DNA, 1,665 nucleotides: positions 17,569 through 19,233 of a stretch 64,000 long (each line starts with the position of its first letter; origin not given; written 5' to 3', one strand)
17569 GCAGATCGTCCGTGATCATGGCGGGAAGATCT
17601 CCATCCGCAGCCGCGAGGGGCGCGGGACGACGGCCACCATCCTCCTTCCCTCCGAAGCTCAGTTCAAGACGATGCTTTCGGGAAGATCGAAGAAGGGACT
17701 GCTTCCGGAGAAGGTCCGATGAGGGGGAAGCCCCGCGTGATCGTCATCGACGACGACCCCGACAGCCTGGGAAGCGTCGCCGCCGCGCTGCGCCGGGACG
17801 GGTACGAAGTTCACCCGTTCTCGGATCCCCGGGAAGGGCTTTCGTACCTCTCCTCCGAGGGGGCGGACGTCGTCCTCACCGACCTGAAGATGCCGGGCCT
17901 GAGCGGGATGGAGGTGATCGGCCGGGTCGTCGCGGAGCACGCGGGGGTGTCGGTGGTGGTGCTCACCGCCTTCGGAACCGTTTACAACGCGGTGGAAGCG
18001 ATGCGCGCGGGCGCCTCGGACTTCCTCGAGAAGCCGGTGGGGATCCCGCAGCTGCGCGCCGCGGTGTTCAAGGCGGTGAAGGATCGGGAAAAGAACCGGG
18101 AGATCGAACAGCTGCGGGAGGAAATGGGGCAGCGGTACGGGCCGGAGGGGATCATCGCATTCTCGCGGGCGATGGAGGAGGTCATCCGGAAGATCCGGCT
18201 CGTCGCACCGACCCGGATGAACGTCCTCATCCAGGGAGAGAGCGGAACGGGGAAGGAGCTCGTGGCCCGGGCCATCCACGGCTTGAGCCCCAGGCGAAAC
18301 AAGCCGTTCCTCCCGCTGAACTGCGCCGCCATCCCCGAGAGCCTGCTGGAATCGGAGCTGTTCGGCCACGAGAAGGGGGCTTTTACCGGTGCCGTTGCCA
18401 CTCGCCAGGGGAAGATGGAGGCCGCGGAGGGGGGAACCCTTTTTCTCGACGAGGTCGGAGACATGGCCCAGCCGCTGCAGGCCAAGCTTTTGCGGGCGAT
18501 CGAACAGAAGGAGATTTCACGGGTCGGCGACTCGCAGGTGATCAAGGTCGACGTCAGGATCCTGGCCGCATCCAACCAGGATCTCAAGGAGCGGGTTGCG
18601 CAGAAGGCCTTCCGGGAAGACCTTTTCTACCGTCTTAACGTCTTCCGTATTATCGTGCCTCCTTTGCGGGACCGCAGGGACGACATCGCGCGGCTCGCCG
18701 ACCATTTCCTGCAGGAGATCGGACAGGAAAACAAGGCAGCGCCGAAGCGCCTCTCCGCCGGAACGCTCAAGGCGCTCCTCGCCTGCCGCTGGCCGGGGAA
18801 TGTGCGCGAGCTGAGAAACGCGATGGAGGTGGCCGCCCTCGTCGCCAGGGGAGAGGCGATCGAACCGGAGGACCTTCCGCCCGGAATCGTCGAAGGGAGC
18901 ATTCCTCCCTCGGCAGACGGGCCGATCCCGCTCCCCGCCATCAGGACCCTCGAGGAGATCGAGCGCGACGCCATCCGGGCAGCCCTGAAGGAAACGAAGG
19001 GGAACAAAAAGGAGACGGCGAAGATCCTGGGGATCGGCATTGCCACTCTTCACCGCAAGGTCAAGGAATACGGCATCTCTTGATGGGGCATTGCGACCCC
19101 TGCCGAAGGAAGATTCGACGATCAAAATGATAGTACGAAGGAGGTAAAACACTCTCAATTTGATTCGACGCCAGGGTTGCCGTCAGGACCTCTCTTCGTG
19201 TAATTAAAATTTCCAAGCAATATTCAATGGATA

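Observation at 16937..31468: Sigma-54 / NtrC-type two-component module placed immediately upstream of a 12-kb heat-shock supercluster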

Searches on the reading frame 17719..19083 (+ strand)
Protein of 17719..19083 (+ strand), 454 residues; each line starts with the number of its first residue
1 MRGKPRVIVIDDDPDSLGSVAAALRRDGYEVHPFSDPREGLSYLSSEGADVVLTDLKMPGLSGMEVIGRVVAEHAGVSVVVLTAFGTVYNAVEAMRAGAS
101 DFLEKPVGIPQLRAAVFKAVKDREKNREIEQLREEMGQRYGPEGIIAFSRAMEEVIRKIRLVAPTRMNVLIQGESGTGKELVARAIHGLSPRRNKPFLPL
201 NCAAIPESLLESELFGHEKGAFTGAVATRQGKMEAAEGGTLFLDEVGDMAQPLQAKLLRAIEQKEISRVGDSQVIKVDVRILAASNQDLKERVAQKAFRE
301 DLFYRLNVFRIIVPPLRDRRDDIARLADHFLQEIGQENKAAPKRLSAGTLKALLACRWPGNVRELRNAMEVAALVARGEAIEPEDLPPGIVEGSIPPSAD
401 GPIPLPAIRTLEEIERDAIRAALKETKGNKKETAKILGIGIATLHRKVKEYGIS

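Call 4: search_protein_families(library=pfam, proteins=[window:17719-19083:+])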
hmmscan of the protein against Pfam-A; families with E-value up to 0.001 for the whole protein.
window:17719-19083:+ (454 aa): 10 families
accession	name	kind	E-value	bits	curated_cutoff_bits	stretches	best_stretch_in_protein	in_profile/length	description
PF00158.32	Sigma54_activat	-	6.5e-72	241.1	20.2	1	146-311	2-167/168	Sigma-54 interaction domain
PF00072.30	Response_reg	-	2.1e-25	89.5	30.2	1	7-116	1-110/111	Response regulator receiver domain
PF25601.1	AAA_lid_14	-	5.6e-25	87.4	27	1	317-393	1-77/87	AAA+ ATPase lid domain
PF14532.12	Sigma54_activ_2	-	2.5e-19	70.3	25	1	148-316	3-138/138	Sigma-54 interaction domain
PF02954.25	HTH_8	-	5.9e-15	55.2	22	1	410-451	1-42/42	Bacterial regulatory protein, Fis family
PF07728.20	AAA_5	-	1.6e-08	35.1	22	1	168-292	1-129/139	AAA domain (dynein-related subfamily)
PF01078.27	Mg_chelatase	-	1.1e-06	28.6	20.3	0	224-286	93-157/207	Magnesium chelatase, subunit ChlI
PF00493.29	MCM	-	1.5e-05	24.6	23.3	1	165-290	56-176/224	MCM P-loop domain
PF18024.7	HTH_50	-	0.00011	22.3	27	1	411-454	8-50/50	Helix-turn-helix domain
PF13245.12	AAA_19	-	0.00017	22.2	25.1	1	147-273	33-128/134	AAA domain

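Call 7: find_related_loci(query=window:17719-19083:+, collection=genome_contigs, flank=10000)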
Query window:17719-19083:+ (454 aa) in genome_contigs; peptide patterns used: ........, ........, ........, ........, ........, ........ (x = any residue, [..] = any of these).
185 stretches matched a pattern; 20 encode a relative of the query (tblastn E <= 1e-3); 20 distinct loci.
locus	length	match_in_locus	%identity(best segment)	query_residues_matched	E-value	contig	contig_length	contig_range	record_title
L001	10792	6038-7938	93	4-453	0e+0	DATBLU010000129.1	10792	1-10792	MAG TPA_asm: Candidatus Deferrimicrobiaceae bacterium isolate SMAG_U3980 k141_2248800, whole genome shotgun sequence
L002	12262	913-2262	92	4-453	0e+0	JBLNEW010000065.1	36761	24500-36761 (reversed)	MAG: Deltaproteobacteria bacterium isolate MAG62 PRJNA488683_bin1_renamed_64, whole genome shotgun sequence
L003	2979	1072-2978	89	1-454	0e+0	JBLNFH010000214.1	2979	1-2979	MAG: Deltaproteobacteria bacterium isolate MAG51 PRJNA385547_bin29_renamed_213, whole genome shotgun sequence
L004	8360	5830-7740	88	1-454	0e+0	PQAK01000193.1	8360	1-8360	MAG: Deltaproteobacteria bacterium isolate FeB_35 contig_24586, whole genome shotgun sequence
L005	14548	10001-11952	84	1-453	0e+0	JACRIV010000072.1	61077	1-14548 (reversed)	MAG: Deltaproteobacteria bacterium isolate NC_groundwater_1812_Pr3_B-0.1um_65_61 SR-2_scaffold_141_1643474, whole genome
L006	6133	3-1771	85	7-452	0e+0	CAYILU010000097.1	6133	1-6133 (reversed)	MAG TPA_asm: uncultured bacterium isolate ERP119705_co20_536 genome assembly, contig: NODE_18304_length_6133_cov_7.31655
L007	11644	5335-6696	83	1-454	0e+0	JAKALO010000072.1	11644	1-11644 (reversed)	MAG: Deltaproteobacteria bacterium isolate WY5.bin129 NODE_9571_length_11644_cov_1.918642, whole genome shotgun sequence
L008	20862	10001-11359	82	1-453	0e+0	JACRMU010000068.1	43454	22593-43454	MAG: Deltaproteobacteria bacterium isolate NC_groundwater_1915_Pr3_S2p5_65_9 SR2-18-S2p5_coassembly_scaffold_127132, who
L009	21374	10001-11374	72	4-454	0e+0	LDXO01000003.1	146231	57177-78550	MAG: Deltaproteobacteria bacterium CSP1-8 XU12_C0003, whole genome shotgun sequence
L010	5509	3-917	72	150-454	6e-141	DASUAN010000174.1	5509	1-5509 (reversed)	MAG TPA_asm: Candidatus Deferrimicrobiaceae bacterium isolate SMAG_U2496 k141_170211, whole genome shotgun sequence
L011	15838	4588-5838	43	32-449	1e-90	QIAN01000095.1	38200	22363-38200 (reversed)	MAG: Acidobacteria bacterium isolate gp1 AA128 14_0903_13_30cm_scaffold_894453_curated, whole genome shotgun sequence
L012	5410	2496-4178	48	4-450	8e-87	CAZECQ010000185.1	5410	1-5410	MAG TPA_asm: uncultured Pirellulales bacterium isolate binchicken_co334_241 genome assembly, contig: NODE_30630_length_5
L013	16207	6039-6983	42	127-446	5e-81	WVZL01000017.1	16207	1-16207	MAG: Candidatus Aminicenantes bacterium isolate CS4-C018 C_merged_R1_(paired)_contig_61197, whole genome shotgun sequenc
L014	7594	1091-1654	36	169-365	1e-27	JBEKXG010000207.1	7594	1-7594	MAG: Syntrophobacteraceae bacterium isolate SPRUCE 646 SPRUCE_646_207, whole genome shotgun sequence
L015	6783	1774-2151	25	2-129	3e-10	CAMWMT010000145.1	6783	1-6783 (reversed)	MAG TPA_asm: uncultured Clostridiaceae bacterium isolate SRR14411316_bin.14_metawrap_v1.3_MAG genome assembly, contig: N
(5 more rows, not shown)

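Call 26: search_protein_families(library=pfam, proteins=[L008:11476-13020:+, L008:13022-13723:+, L008:13905-15002:+, L008:14986-18957:-, L007:6934-8754:+, L007:8773-9789:+, L007:6717-7277:-, L007:9817-10143:+, L007:11037-11381:+])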
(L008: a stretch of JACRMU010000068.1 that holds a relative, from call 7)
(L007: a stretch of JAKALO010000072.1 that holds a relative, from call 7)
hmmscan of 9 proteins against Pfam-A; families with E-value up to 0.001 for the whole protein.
L008:11476-13020:+ (514 aa): 0 families

L008:13022-13723:+ (233 aa): 1 family
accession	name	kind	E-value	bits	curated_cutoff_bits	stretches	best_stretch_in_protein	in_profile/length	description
PF00293.34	NUDIX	-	1.1e-08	35.6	21.1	1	103-204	10-120/134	NUDIX domain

L008:13905-15002:+ (365 aa): 1 family
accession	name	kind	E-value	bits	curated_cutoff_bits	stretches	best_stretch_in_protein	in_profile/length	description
PF13557.12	Phenol_MetA_deg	-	1.4e-06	29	22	1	116-265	35-171/242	Putative MetA-pathway of phenol degradation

L008:14986-18957:- (1323 aa): 5 families
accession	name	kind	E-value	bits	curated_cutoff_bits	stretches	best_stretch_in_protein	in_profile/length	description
PF13507.12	GATase_5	-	1.3e-106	355.9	27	1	1038-1299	1-260/260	CobB/CobQ-like glutamine amidotransferase domain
PF22689.1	FGAR-AT_PurM_N-like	-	3.1e-57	193.2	27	1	654-812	1-160/160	FGAR-AT PurM_N-like domain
PF02769.27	AIRS_C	-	1.5e-39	136.1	23.1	2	440-594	3-154/156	AIR synthase related protein, C-terminal domain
PF18076.6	FGAR-AT_N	-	2.9e-21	76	26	1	38-147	1-104/115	Formylglycinamide ribonucleotide amidotransferase N-terminal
PF18072.6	FGAR-AT_linker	-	6.6e-11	43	26.6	1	177-226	1-49/50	Formylglycinamide ribonucleotide amidotransferase linker domain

L007:6934-8754:+ (606 aa): 3 families
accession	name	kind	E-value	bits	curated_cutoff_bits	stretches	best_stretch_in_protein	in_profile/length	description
PF14522.11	Cytochrome_C7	-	8.8e-10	38.7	24.8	0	330-406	9-63/67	Cytochrome c7 and related cytochrome c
PF22113.1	Mtrc-MtrF_II-IV_dom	-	0.0007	19.6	30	0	281-433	27-167/176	Outer membrane cytochrome MtrC/MtrF-like, domains II/IV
PF03264.19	Cytochrom_NNT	-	0.00071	19.8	24.1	0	284-344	67-135/174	NapC/NirT cytochrome c family, N-terminal region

L007:8773-9789:+ (338 aa): 3 families
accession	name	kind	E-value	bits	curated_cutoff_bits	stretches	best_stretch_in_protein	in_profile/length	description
PF14522.11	Cytochrome_C7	-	1e-09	38.5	24.8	1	178-255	10-64/67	Cytochrome c7 and related cytochrome c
PF22113.1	Mtrc-MtrF_II-IV_dom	-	1.9e-06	28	30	1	127-283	26-169/176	Outer membrane cytochrome MtrC/MtrF-like, domains II/IV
PF03264.19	Cytochrom_NNT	-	0.00023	21.4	24.1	0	232-283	36-78/174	NapC/NirT cytochrome c family, N-terminal region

L007:6717-7277:- (186 aa): 1 family
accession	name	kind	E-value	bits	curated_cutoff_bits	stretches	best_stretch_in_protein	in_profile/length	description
PF00156.33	Pribosyltran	-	4.8e-29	101.2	26.3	1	23-167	5-156/158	Phosphoribosyl transferase domain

L007:9817-10143:+ (108 aa): 0 families

L007:11037-11381:+ (114 aa): 0 families

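Call 58: search_protein_families(library=ncbifam, proteins=[window:17719-19083:+], max_evalue=0.00001)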
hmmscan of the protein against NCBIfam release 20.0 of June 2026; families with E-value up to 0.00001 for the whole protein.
window:17719-19083:+ (454 aa): 93 families (the best 25 are shown)
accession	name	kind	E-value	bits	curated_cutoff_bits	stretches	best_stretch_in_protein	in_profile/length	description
TIGR01818.1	ntrC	equivalog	1.6e-131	439.3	558.6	2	7-393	1-384/463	nitrogen regulation protein NR(I)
NF008469.0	PRK11361.1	equivalog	1.6e-131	439.2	714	1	4-453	4-456/461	acetoacetate metabolism transcriptional regulator AtoC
NF007689.0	PRK10365.1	equivalog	4.2e-115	385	760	1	4-448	5-439/441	sigma-54-dependent response regulator transcription factor ZraR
TIGR02915.1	PEP_resp_reg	equivalog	2e-114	382.9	502.6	1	8-453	2-444/445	PEP-CTERM-box response regulator transcription factor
NF008176.1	PRK10923.1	equivalog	1e-113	380.4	620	2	6-398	5-393/469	nitrogen regulation protein NR(I)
NF041946.1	LuxO_transreg_Vib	equivalog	1.1e-109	367.3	800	1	30-451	22-460/463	quorum-sensing sigma-54 dependent transcriptional regulator LuxO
NF050807.1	TransRegFlbDCaul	equivalog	2.4e-108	362.9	750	1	27-451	23-438/454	sigma-54-dependent transcriptional regulator FlbD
TIGR01817.1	nifA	equivalog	2.3e-106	356.7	528.85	1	119-386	172-438/534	nif-specific transcriptional activator NifA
NF041552.1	TF_PrdR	equivalog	1.3e-102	344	795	1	128-452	250-577/577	sigma-54 dependent transcriptional regulator PrdR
NF011695.0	PRK15115.1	equivalog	2.4e-102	343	763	1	6-438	8-423/445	two-component system response regulator GlrR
NF003451.0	PRK05022.1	equivalog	1.9e-101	340.3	476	1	121-453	169-510/512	nitric oxide reductase transcriptional regulator NorR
NF051870.1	NAssimRespRegNtrX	equivalog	1.2e-99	334.3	600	1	7-453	4-452/452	nitrogen assimilation response regulator NtrX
NF049963.1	RespRegFlgRCampy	domain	4.9e-97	325.5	750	1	7-452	3-428/429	fla regulon two-component system response regulator FlgR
NF038308.1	RNA_repair_RtcR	equivalog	3.4e-96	323.2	650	1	87-446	122-511/530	RNA repair transcriptional activator RtcR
TIGR02329.1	propionate_PrpR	equivalog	1.8e-93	314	499.2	1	42-449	127-525/526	propionate catabolism operon regulatory protein PrpR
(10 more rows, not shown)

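Call 82: search_solved_structures(query=window:17719-19083:+, max_evalue=1e-40, show_alignments=1)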
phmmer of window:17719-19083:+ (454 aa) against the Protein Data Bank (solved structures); distinct sequences matched with E-value up to 1e-40: 35.
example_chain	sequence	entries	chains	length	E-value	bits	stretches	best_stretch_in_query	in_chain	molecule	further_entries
4l4u_A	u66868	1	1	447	1e-98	334.4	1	6-453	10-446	Transcriptional regulator (NtrC family)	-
1ny5_A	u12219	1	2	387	4.7e-91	309.2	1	7-385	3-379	transcriptional regulator (NtrC family)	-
5ep0_A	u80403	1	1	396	2.9e-89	303.3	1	6-392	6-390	Putative repressor protein luxO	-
1ojl_A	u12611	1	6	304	2.3e-87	297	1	145-448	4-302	TRANSCRIPTIONAL REGULATORY PROTEIN ZRAR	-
3dzd_A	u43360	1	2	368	8.8e-84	285.2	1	6-383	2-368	Transcriptional regulator (NtrC family)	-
9qq6_C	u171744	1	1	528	5.6e-83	282.6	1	120-440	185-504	Nif-specific regulatory protein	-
5m7n_A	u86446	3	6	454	6e-77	262.7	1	7-453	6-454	Nitrogen assimilation regulatory protein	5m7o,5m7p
8p53_C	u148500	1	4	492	1.2e-71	245.3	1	101-377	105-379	Transcriptional regulator FleQ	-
6jdi_A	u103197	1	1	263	2.1e-71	244.4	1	145-376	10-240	Nitrogen assimilation regulatory protein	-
8pb9_D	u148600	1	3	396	3.1e-71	243.9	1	98-376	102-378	Transcriptional regulator FleQ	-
7ejw_C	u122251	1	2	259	1e-70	242.2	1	145-376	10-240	Transcriptional regulator FleQ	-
6j7e_A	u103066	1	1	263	1e-70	242.1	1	145-376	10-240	Nitrogen assimilation regulatory protein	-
5exp_A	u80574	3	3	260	1.1e-70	242.1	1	145-376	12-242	Transcriptional regulator FleQ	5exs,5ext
26jl_A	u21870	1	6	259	1.8e-70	241.4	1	146-387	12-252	Flagellar regulatory protein A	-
5exx_A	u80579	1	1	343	1.9e-70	241.3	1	145-377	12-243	Transcriptional regulator FleQ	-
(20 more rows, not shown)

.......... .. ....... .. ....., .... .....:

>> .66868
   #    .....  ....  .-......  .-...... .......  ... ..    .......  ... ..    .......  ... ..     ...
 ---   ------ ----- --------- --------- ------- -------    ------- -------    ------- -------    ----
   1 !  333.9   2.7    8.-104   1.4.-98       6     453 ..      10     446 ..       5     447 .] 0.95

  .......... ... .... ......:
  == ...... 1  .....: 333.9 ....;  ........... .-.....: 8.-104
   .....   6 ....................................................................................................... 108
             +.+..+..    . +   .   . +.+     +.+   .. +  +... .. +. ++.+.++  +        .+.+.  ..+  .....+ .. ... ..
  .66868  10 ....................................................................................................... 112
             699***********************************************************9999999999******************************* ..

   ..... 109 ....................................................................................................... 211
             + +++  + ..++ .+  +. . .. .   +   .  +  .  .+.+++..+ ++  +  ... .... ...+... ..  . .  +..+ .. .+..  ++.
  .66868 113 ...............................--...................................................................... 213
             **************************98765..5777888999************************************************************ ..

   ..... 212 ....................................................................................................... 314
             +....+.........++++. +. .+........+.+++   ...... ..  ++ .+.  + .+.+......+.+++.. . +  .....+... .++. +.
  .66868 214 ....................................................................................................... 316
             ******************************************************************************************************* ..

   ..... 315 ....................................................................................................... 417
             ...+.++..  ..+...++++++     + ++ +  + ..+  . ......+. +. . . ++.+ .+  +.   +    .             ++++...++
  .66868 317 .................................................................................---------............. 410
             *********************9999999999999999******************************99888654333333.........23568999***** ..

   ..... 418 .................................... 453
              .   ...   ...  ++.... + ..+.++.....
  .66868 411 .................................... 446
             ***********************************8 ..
